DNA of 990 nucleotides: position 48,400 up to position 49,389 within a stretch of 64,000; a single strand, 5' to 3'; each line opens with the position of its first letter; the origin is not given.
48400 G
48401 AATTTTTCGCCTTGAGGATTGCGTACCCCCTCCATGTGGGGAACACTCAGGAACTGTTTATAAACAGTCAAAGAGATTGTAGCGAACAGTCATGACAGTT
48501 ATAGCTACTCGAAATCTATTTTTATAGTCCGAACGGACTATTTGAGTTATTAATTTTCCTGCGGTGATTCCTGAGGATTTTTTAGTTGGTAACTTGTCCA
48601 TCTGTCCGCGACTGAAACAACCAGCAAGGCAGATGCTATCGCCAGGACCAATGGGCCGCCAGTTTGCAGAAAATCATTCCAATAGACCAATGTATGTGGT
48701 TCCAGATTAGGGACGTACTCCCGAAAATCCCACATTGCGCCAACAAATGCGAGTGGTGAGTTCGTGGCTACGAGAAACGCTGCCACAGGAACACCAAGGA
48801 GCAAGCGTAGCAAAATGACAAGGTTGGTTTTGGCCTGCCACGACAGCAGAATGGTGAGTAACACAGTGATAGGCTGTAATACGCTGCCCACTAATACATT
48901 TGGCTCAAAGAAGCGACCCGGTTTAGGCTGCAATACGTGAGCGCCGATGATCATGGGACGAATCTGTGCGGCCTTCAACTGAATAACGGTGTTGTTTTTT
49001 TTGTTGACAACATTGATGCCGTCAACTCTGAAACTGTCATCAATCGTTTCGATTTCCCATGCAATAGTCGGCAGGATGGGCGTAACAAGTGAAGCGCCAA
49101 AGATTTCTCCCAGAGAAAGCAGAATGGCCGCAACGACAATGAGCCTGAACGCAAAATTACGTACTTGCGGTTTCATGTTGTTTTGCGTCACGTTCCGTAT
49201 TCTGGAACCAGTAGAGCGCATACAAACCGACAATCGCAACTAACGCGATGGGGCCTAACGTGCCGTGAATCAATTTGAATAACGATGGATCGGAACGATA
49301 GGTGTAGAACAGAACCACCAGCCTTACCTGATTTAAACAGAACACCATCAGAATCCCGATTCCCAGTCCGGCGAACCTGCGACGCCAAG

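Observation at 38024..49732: Exosortase H / IPTL-CTERM surface-protein system co-operonic with a transglutaminase-like giant protein and a Sec-dependent Rhs toxin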

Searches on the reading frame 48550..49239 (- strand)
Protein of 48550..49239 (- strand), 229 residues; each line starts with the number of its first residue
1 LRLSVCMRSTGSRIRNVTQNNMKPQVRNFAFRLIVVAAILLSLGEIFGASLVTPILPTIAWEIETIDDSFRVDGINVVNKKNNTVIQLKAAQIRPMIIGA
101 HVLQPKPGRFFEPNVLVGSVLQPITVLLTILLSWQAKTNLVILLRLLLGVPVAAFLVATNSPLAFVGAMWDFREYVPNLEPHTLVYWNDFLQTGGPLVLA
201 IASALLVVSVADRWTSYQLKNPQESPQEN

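Call 4: search_protein_families(library=ncbifam, proteins=[window:48550-49239:-], max_evalue=0.01)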
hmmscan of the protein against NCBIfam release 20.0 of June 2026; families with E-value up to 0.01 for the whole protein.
window:48550-49239:- (229 aa): 0 families

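Call 5: search_protein_families(library=pfam, proteins=[window:48550-49239:-], max_evalue=0.01)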
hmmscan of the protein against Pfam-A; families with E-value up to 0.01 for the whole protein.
window:48550-49239:- (229 aa): 0 families

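Call 80: search_solved_structures(query=A5, max_evalue=1)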
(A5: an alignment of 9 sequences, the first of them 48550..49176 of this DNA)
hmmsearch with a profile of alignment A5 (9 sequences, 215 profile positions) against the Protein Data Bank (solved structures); distinct sequences matched with E-value up to 1: 0.
